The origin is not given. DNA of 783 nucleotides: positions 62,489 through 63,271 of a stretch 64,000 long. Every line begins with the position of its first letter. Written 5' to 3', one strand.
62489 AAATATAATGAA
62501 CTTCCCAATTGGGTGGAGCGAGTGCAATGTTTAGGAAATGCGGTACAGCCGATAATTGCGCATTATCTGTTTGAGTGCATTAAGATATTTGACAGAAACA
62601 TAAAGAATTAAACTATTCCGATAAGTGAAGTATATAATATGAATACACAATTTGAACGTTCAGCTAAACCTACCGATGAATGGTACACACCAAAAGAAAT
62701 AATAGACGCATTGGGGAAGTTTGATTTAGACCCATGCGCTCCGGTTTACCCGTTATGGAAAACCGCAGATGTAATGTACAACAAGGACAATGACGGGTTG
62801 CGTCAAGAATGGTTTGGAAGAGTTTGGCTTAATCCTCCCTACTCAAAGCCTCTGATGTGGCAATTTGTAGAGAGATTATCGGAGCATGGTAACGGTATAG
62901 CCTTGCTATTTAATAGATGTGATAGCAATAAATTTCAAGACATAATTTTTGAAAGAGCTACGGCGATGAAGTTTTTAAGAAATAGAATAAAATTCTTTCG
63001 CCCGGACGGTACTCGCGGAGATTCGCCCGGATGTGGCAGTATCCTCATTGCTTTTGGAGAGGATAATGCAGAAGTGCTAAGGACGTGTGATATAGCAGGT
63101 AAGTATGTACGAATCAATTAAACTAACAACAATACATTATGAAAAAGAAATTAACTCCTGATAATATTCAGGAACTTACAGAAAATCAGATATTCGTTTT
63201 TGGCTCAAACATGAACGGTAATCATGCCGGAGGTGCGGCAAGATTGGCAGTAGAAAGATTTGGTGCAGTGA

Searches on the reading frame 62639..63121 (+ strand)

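Call 58: search_protein_families(library=pfam, proteins=[window:62639-63121:+], max_evalue=0.01)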
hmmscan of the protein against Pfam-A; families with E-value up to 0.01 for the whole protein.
window:62639-63121:+ (160 aa): 1 family
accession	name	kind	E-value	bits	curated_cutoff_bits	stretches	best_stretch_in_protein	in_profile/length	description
PF05869.16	Dam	-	5.8e-13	49.3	28.1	1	11-125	8-129/169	DNA N-6-adenine-methyltransferase (Dam)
